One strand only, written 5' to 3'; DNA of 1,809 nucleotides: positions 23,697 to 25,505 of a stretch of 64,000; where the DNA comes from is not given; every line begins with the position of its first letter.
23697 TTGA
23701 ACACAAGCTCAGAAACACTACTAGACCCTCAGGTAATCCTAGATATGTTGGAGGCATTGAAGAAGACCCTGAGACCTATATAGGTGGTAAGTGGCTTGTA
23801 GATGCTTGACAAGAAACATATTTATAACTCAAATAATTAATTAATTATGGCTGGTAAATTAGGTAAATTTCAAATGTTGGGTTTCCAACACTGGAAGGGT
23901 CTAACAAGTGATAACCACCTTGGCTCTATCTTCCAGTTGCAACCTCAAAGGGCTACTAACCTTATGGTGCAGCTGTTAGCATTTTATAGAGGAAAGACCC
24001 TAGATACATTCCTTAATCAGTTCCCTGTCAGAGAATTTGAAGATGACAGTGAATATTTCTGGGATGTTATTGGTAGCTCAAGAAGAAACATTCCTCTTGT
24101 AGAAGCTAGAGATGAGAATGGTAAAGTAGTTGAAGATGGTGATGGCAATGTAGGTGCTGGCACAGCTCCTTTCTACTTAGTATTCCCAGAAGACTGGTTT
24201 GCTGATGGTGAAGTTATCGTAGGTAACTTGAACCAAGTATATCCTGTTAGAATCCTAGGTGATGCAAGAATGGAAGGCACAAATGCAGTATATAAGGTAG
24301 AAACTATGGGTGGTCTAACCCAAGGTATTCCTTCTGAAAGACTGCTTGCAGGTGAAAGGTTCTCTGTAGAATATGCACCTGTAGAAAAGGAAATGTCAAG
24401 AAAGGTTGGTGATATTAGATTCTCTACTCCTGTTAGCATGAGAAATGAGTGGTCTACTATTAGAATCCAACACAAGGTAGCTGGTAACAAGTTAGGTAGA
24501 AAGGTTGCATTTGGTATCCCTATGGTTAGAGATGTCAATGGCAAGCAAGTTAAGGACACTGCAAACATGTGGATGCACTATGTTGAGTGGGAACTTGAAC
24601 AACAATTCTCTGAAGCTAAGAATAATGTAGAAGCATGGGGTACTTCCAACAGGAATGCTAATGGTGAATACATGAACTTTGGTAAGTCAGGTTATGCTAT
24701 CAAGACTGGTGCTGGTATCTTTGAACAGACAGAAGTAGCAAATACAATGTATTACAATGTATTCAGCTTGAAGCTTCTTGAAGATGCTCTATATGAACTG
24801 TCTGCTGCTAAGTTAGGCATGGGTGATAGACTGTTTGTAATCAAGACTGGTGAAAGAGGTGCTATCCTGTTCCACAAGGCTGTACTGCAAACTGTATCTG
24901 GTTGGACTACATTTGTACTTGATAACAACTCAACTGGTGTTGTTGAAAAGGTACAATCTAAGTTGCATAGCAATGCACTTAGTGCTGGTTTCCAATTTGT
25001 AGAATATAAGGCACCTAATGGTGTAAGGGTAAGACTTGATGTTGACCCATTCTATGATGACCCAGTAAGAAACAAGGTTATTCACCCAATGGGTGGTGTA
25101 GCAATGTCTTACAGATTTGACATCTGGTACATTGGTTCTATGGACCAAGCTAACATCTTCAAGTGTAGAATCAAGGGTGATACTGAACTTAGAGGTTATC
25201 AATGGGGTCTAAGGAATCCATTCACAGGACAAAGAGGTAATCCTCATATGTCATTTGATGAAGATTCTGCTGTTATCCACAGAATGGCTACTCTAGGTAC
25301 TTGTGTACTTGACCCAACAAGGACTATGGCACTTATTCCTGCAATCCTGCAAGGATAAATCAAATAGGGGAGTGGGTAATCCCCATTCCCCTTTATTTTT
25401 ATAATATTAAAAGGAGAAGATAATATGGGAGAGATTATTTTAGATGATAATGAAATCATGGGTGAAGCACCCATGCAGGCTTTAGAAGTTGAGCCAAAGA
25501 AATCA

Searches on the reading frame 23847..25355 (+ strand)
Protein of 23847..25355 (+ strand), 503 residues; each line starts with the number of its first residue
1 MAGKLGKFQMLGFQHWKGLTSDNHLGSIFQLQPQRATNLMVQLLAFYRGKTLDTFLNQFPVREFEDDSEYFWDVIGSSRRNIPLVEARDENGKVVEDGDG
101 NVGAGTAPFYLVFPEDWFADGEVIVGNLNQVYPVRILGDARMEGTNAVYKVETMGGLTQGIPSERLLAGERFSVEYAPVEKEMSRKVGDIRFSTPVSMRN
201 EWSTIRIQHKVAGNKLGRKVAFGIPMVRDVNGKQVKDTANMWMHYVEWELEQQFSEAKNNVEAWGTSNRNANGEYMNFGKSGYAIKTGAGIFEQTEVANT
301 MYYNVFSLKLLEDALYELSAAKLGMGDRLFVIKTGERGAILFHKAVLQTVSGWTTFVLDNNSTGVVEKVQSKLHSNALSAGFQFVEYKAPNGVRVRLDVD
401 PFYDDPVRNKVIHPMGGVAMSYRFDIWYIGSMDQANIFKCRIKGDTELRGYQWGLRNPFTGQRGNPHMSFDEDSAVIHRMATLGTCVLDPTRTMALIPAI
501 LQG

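Call 13: search_protein_families(library=phrogs, proteins=[window:23847-25355:+], max_evalue=0.001)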
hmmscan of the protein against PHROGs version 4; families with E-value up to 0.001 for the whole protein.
window:23847-25355:+ (503 aa): 1 family
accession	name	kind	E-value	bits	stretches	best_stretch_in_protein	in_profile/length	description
phrog_11589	-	head and packaging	6.7e-113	378.8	1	1-500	1-494/495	major head protein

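Call 80: search_dna_similar(query=window:23847-25355:+, collection=phages, mode=protein, max_rows=12)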
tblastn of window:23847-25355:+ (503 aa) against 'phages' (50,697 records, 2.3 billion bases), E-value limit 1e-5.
Records with a match: 117; places in all: 118; records where one place covers at least 80% of the query: 103.
Best place of each record, by identity: 80-90% 32; 60-80% 21; <60% 64.
By first word of the organism name: uncultured 43; Bacteroides 30; Flavobacterium 29; Bacteriophage 3; IAS 2; Dulem 2; Cellulophaga 2; Azobacteroides 2; Kehishuvirus 1; Kolpuevirus 1; and 2 more.
By host as written in the record: - 48; Bacteroides intestinalis DSM 108646 25; Flavobacterium psychrophilum 950106-1/1 12; Flavobacterium psychrophilum 020612-2/1 3; Flavobacterium psychrophilum strain FPS-D10 3; Bacteroides intestinalis APC919/174 2; Bacteroides cellulosilyticus 2; Homo sapiens 2; and 14 more.
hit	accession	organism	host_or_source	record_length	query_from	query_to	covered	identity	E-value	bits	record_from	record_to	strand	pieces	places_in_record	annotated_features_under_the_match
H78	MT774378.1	uncultured phage cr106_1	human feces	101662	1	503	100%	88.3%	0e+0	937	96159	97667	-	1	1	major capsid protein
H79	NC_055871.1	uncultured phage cr106_1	human feces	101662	1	503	100%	88.3%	0e+0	937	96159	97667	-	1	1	major head protein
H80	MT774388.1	uncultured phage cr112_1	human feces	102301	1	503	100%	88.1%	0e+0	939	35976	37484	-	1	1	major capsid protein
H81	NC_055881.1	uncultured phage cr112_1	human feces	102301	1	503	100%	88.1%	0e+0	939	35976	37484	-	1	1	major head protein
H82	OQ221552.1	Bacteroides phage PhiCrAssBcn17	Bacteroides intestinalis DSM 108646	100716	1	503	100%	86.3%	0e+0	900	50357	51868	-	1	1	major capsid protein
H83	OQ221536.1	Bacteroides phage PhiCrAssBcn1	Bacteroides intestinalis DSM 108646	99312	1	503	100%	86.1%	0e+0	900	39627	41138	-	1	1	major capsid protein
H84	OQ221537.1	Bacteroides phage PhiCrAssBcn2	Bacteroides intestinalis DSM 108646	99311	1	503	100%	86.1%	0e+0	900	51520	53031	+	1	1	major capsid protein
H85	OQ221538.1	Bacteroides phage PhiCrAssBcn3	Bacteroides intestinalis DSM 108646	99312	1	503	100%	86.1%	0e+0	900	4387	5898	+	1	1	major capsid protein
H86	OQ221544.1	Bacteroides phage PhiCrAssBcn9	Bacteroides intestinalis DSM 108646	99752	1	503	100%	86.1%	0e+0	899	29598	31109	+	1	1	major capsid protein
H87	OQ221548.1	Bacteroides phage PhiCrAssBcn13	Bacteroides intestinalis DSM 108646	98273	1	503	100%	86.1%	0e+0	899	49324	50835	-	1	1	major capsid protein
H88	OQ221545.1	Bacteroides phage PhiCrAssBcn10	Bacteroides intestinalis DSM 108646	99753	1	503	100%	86.1%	0e+0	899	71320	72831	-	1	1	major capsid protein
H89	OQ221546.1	Bacteroides phage PhiCrAssBcn11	Bacteroides intestinalis DSM 108646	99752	1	503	100%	86.1%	0e+0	899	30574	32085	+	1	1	major capsid protein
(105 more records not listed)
